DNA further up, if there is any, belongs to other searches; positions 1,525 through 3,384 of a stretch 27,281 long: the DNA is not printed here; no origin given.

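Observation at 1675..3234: GNAT-nitrilase fusion wedged into the polyamine operon: candidate polyamine acylation/deacylation enzyme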

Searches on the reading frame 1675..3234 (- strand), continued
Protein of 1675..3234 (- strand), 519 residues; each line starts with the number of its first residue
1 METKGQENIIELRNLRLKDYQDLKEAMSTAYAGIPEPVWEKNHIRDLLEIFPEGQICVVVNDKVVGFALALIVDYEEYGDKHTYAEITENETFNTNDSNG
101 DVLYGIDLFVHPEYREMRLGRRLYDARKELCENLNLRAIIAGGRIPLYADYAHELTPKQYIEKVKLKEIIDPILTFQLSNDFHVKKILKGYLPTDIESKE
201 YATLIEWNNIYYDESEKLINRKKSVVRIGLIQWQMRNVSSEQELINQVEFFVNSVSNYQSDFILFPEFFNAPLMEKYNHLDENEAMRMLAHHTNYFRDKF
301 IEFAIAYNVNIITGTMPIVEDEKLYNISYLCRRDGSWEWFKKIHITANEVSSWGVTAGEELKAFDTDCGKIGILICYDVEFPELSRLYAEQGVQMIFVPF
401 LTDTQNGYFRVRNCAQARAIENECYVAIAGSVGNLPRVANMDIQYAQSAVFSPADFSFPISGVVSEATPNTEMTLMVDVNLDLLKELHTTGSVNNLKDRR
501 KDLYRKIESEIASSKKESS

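Call 17: find_encoding_contigs(protein=P0003, flank=6000, max_places=3)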
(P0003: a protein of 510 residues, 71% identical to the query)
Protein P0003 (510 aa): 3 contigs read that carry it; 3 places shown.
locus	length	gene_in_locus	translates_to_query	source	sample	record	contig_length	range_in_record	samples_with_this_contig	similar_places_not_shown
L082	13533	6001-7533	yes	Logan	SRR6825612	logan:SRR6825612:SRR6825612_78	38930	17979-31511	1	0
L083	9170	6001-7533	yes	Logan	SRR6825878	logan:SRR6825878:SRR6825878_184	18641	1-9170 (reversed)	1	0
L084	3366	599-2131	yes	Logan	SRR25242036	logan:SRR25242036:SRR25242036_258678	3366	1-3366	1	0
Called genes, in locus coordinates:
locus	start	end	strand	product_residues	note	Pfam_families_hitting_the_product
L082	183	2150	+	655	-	PF07719:TPR_2 (faint), PF13428:TPR_14 (faint), PF13432:TPR_16 (faint), PF07676:PD40 (weak), PF13620:CarboxypepD_reg, PF00691:OmpA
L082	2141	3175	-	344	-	PF01916:DS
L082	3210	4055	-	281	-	PF00491:Arginase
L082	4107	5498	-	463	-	PF02784:Orn_Arg_deC_N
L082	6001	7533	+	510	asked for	PF00583:Acetyltransf_1 (weak), PF00795:CN_hydrolase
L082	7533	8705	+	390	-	PF00586:AIRS, PF02769:AIRS_C (faint)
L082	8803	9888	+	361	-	PF03462:PCRF, PF00472:RF-1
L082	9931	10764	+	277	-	PF00215:OMPdecase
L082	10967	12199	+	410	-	PF11013:DUF2851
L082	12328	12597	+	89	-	PF00312:Ribosomal_S15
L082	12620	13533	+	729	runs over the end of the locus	PF01138:RNase_PH, PF03725:RNase_PH_C, PF03726:PNPase, PF01138:RNase_PH, PF00013:KH_1, PF00575:S1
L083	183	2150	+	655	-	PF07719:TPR_2 (faint), PF13428:TPR_14 (faint), PF13432:TPR_16 (faint), PF07676:PD40 (weak), PF13620:CarboxypepD_reg, PF00691:OmpA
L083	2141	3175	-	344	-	PF01916:DS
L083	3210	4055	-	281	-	PF00491:Arginase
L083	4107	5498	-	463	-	PF02784:Orn_Arg_deC_N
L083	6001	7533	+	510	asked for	PF00583:Acetyltransf_1 (weak), PF00795:CN_hydrolase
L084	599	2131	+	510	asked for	PF00583:Acetyltransf_1 (weak), PF00795:CN_hydrolase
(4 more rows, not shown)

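Call 18: find_encoding_contigs(protein=P0004, flank=6000, max_places=3)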
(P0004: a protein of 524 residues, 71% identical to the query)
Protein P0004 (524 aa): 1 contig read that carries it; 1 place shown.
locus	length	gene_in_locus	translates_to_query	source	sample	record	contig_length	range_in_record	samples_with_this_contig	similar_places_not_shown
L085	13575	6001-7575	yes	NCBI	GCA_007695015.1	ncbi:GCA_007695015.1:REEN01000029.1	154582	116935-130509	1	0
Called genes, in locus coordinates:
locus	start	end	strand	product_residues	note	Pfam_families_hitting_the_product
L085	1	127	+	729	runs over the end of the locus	PF12437:GSIII_N, PF00120:Gln-synt_C, PF18318:Gln-synt_C-ter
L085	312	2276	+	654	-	PF07719:TPR_2 (faint), PF13428:TPR_14 (faint), PF13432:TPR_16 (faint), PF14559:TPR_19 (faint), PF07676:PD40 (faint), PF13620:CarboxypepD_reg, PF00691:OmpA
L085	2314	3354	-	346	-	PF01916:DS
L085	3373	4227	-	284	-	PF00491:Arginase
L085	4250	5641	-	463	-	PF02784:Orn_Arg_deC_N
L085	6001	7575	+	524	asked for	PF00583:Acetyltransf_1 (weak), PF00795:CN_hydrolase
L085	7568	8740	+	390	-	PF00586:AIRS, PF02769:AIRS_C (weak)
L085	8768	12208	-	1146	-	PF10528:GLEYA (faint), PF00041:fn3 (faint), PF18962:Por_Secre_tail (weak)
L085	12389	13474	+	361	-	PF03462:PCRF, PF00472:RF-1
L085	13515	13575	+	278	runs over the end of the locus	PF00215:OMPdecase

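Call 19: search_solved_structures(query=window:1675-3234:-, max_evalue=0.001, show_alignments=2)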
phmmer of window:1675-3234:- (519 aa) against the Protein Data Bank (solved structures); distinct sequences matched with E-value up to 0.001: 27.
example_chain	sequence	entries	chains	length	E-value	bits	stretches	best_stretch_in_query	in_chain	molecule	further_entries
2w1v_A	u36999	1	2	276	8.9e-18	67.3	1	224-505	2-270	NITRILASE HOMOLOG 2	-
1f89_A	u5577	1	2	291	4.3e-16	61.8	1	226-453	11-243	32.5 KDA PROTEIN YLR351C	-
1ems_A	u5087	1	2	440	2.5e-12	49.3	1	349-473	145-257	NIT-FRAGILE HISTIDINE TRIAD FUSION PROTEIN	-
6ypa_A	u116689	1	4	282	2.6e-10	42.7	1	211-504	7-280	CN hydrolase domain-containing protein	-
3p8k_A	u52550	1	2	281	2.8e-10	42.6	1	247-434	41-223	Hydrolase, carbon-nitrogen family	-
1j31_A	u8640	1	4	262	7.5e-10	41.2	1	226-504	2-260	Hypothetical protein PH0642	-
2ree_A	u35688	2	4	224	1.3e-09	40.4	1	8-208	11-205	CurA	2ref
4h5u_A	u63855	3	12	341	2.3e-09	39.5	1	254-435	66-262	Probable hydrolase NIT2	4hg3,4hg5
7ucl_A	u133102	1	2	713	2.4e-09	39.5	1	42-208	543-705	Polyketide synthase-related protein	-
7uci_A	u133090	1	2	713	2.6e-09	39.4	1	42-208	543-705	Polyketide synthase-related protein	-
5h8i_A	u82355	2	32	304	8e-09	37.8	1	360-506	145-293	N-carbamoylputrescine amidohydrolase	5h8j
7ovg_A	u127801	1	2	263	1.1e-08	37.4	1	225-504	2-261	CN hydrolase domain-containing protein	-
3ivz_A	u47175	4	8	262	3e-08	35.9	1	244-504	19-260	Nitrilase | Beta ureidopropionase (Beta-alanine synthase)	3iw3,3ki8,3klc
4hgd_A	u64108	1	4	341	5.8e-08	35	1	254-435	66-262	Probable hydrolase NIT2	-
5h8k_A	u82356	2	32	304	2e-07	33.2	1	360-506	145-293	N-carbamoylputrescine amidohydrolase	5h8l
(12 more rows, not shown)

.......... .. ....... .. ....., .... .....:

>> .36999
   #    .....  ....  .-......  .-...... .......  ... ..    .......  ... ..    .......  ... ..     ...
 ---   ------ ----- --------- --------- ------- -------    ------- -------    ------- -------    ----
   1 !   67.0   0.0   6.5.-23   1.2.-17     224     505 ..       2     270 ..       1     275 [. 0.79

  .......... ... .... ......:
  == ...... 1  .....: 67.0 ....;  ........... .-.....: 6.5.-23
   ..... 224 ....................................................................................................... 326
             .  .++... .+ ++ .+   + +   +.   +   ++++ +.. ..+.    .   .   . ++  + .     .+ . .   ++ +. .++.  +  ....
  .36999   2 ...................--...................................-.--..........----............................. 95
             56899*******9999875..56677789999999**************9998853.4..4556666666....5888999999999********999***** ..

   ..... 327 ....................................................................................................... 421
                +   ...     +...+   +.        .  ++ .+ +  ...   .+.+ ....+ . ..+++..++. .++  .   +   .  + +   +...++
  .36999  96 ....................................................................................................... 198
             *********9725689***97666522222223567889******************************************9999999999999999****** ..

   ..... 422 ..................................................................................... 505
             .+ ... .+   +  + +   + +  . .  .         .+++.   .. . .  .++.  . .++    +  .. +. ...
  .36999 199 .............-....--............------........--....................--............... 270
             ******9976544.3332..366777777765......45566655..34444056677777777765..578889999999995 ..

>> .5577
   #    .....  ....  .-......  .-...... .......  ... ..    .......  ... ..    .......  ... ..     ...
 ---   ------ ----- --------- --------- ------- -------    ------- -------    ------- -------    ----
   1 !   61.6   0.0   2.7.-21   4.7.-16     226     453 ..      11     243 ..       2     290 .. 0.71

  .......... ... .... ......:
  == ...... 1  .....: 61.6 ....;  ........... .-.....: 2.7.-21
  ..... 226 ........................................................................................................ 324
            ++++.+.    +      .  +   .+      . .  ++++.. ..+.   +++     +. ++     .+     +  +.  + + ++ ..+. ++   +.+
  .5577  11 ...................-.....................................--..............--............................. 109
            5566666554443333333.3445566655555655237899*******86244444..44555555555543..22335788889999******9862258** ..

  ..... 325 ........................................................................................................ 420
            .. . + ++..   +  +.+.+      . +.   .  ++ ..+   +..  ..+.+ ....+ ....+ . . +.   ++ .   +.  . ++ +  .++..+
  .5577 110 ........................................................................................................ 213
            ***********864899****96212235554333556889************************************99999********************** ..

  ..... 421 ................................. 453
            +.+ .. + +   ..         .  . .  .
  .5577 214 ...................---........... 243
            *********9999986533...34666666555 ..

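Call 20: find_related_loci(query=window:1675-3234:-, collection=metagenome_contigs, flank=10000)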
Query window:1675-3234:- (519 aa) in metagenome_contigs; peptide patterns used: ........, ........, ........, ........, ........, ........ (x = any residue, [..] = any of these).
600 stretches matched a pattern (row limit reached: there are more); 595 encode a relative of the query (tblastn E <= 1e-3); the best 80 are kept; 80 distinct loci.
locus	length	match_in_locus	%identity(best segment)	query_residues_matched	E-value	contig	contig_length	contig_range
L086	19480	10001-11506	69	3-504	0e+0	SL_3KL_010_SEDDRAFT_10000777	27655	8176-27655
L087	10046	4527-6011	66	10-504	0e+0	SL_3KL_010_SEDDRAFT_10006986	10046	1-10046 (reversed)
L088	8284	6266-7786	66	1-505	0e+0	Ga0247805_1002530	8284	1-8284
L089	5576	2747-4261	67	2-505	0e+0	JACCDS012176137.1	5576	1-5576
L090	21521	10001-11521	65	2-507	0e+0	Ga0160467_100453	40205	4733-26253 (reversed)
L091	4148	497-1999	68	4-504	0e+0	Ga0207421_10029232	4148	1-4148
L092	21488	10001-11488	66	10-504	0e+0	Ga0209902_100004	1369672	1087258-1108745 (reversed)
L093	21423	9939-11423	67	10-504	0e+0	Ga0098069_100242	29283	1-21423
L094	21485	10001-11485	68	10-504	0e+0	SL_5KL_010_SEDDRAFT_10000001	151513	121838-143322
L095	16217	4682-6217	63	1-512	0e+0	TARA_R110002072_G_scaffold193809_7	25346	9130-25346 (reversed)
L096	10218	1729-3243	65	2-504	0e+0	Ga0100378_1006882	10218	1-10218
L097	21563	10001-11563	64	10-518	0e+0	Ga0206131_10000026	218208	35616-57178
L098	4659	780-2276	62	6-504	0e+0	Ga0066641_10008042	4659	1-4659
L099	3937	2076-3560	66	10-504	0e+0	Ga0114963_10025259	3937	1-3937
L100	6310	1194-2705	64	8-509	0e+0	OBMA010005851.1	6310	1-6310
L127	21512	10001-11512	62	10-511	0e+0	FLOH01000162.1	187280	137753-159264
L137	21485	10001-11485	61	10-504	0e+0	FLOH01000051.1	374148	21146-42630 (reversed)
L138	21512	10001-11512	62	1-504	0e+0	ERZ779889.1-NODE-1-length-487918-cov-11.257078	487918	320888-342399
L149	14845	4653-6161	60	1-504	0e+0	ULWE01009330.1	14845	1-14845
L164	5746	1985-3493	60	1-504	0e+0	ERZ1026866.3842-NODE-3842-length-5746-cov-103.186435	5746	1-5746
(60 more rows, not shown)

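Call 37: find_encoding_contigs(protein=P0005, flank=8000, max_places=1)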
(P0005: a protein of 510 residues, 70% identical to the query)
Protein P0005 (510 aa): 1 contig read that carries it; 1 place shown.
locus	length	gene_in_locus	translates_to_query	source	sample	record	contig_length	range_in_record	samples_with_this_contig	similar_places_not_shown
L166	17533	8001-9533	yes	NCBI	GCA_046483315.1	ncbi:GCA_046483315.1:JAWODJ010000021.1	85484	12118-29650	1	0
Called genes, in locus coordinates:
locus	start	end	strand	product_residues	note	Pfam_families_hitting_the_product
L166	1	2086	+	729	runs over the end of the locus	PF12437:GSIII_N, PF00120:Gln-synt_C, PF18318:Gln-synt_C-ter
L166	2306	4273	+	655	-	PF13432:TPR_16 (faint), PF07676:PD40 (faint), PF13620:CarboxypepD_reg (weak), PF00691:OmpA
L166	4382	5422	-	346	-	PF01916:DS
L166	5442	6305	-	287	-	PF00491:Arginase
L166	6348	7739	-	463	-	PF02784:Orn_Arg_deC_N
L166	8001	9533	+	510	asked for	PF00583:Acetyltransf_1 (weak), PF00795:CN_hydrolase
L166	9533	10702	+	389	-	PF00586:AIRS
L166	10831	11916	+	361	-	PF03462:PCRF, PF00472:RF-1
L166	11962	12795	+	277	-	PF00215:OMPdecase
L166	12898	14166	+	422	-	PF11013:DUF2851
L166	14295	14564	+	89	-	PF00312:Ribosomal_S15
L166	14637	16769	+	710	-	PF01138:RNase_PH, PF03725:RNase_PH_C, PF03726:PNPase, PF01138:RNase_PH, PF00013:KH_1, PF00575:S1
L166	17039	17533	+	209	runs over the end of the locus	PF01712:dNK, PF02223:Thymidylate_kin (faint)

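Call 38: find_encoding_contigs(protein=P0010, flank=8000, max_places=1)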
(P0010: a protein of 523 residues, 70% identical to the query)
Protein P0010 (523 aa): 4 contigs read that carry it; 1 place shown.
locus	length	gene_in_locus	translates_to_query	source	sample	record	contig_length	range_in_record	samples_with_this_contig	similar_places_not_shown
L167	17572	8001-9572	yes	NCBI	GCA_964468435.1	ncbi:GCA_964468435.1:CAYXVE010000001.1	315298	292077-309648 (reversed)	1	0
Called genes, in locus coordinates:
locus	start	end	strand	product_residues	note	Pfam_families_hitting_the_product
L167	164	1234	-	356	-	-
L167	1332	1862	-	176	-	PF19964:EAD11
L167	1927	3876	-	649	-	PF00691:OmpA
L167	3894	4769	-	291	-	PF04794:YdjC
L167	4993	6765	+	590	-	PF00664:ABC_membrane, PF00005:ABC_tran, PF02463:SMC_N (weak)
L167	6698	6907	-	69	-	-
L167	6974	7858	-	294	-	PF20434:BD-FAE, PF07859:Abhydrolase_3, PF00326:Peptidase_S9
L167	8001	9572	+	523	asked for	PF00583:Acetyltransf_1 (weak), PF00795:CN_hydrolase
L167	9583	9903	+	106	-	-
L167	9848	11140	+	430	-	PF27218:MJ0043_C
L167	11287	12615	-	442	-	PF02746:MR_MLE_N, PF13378:MR_MLE_C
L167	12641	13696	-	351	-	-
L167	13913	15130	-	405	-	PF00578:AhpC-TSA, PF08534:Redoxin, PF00085:Thioredoxin (faint), PF13905:Thioredoxin_8 (faint), PF00578:AhpC-TSA (weak), PF08534:Redoxin (weak)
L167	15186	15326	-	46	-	-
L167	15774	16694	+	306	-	PF01261:AP_endonuc_2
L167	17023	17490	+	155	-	-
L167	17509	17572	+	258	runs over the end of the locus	-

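Call 39: find_encoding_contigs(protein=P0012, flank=8000, max_places=1)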
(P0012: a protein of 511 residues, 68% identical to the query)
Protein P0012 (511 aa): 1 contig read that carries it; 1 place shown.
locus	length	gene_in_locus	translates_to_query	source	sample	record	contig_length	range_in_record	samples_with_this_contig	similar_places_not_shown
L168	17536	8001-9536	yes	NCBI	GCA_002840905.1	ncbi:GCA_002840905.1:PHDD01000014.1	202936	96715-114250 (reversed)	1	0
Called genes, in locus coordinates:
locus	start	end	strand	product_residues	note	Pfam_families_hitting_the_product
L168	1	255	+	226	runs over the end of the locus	PF00702:Hydrolase, PF13419:HAD_2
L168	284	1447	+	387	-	PF02985:HEAT (faint), PF13646:HEAT_2 (weak), PF03130:HEAT_PBS (faint), PF13646:HEAT_2, PF00578:AhpC-TSA, PF08534:Redoxin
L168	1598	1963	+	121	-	PF02635:DsrE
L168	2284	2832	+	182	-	PF00578:AhpC-TSA, PF08534:Redoxin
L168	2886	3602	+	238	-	PF05995:CDO_I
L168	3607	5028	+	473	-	PF00282:Pyridoxal_deC, PF01212:Beta_elim_lyase (weak)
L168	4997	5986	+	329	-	PF25218:TseH, PF20405:DUF6695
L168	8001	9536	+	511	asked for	PF00583:Acetyltransf_1 (weak), PF00795:CN_hydrolase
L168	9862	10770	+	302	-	-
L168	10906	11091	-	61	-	-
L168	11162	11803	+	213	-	PF00175:NAD_binding_1 (weak)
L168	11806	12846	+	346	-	PF21016:RlmN_N, PF04055:Radical_SAM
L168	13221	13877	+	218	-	PF18962:Por_Secre_tail (faint), PF07495:Y_Y_Y (faint)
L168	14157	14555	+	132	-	PF13279:4HBT_2, PF03061:4HBT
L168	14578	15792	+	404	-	PF01926:MMR_HSR1, PF09547:SpoIVA_ATPase (faint), PF18128:HydF_dimer, PF18133:HydF_tetramer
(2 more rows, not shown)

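Call 40: find_encoding_contigs(protein=P0013, flank=8000, max_places=1)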
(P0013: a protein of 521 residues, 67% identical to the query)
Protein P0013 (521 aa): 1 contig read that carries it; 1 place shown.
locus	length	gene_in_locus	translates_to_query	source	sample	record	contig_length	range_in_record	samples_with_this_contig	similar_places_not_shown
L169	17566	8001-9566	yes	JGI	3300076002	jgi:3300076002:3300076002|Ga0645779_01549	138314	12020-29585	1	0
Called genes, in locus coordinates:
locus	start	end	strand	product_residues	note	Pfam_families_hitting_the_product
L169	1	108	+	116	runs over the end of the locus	PF12437:GSIII_N (faint)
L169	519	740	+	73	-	-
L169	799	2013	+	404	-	PF18318:Gln-synt_C-ter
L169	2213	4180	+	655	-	PF07719:TPR_2 (faint), PF13432:TPR_16 (faint), PF07676:PD40 (weak), PF13620:CarboxypepD_reg, PF00691:OmpA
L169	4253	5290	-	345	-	PF01916:DS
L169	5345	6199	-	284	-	PF00491:Arginase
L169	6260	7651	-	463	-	PF02784:Orn_Arg_deC_N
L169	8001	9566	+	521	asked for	PF00583:Acetyltransf_1 (weak), PF00795:CN_hydrolase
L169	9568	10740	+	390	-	PF00586:AIRS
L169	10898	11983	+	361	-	PF03462:PCRF, PF00472:RF-1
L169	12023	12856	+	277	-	PF00215:OMPdecase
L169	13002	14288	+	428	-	PF11013:DUF2851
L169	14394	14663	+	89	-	PF00312:Ribosomal_S15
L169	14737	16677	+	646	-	PF01138:RNase_PH, PF03725:RNase_PH_C, PF03726:PNPase, PF01138:RNase_PH, PF00013:KH_1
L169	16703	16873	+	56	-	PF00575:S1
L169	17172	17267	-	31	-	-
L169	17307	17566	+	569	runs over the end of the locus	PF13181:TPR_8 (faint), PF13432:TPR_16 (faint), PF14559:TPR_19 (faint), PF00515:TPR_1 (faint), PF07719:TPR_2 (faint)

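Call 42: search_protein_representatives(protein=window:1675-3234:-)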
Query: 519 residues. Proteins with E-value up to 0.001 (for the whole library): 8448; up to 1e-10: 2224; up to 1e-30: 365. The best 150 are listed.
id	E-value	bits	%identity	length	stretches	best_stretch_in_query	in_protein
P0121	3.3e-191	652.6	59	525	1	13-505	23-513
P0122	5.9e-155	533.1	55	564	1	58-461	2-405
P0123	1.8e-154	531.4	63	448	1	84-439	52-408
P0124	2.7e-146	504.5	55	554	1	4-390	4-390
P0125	2.2e-139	481.7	56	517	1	9-398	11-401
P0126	5.3e-137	473.9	59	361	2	172-446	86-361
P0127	2.7e-135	468.2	57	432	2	10-298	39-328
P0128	1.2e-124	433.1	46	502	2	10-242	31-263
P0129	5.0e-123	427.8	50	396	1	117-504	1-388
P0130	2.6e-122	425.4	42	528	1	5-505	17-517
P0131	1.1e-121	423.3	42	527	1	10-505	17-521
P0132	1.4e-120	419.7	54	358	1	8-352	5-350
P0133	4.8e-118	411.3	66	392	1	241-505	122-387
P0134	2.7e-117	408.9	66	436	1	242-505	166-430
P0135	8.8e-116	403.8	60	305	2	308-507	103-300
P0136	1.4e-115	403.2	40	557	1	3-505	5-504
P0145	1.0e-93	331.0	36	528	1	9-505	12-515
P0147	3.6e-93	329.3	36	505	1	11-507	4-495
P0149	4.0e-90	319.2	48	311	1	223-512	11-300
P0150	7.7e-90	318.3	51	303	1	224-505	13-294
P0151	2.7e-89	316.5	32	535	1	8-506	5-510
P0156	2.3e-83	296.9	47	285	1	223-504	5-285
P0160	5.5e-80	285.8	45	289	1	223-506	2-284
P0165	6.8e-76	272.3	45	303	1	222-505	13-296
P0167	9.2e-75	268.5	44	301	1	220-505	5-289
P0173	1.1e-70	255.1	46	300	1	225-506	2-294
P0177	2.2e-67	244.2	42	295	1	224-506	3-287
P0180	3.0e-66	240.5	41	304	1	225-509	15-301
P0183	9.5e-64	232.2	33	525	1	9-505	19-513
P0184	3.7e-63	230.3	41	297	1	225-505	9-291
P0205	7.8e-59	216.0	32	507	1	11-504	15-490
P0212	2.2e-57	211.2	29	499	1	40-505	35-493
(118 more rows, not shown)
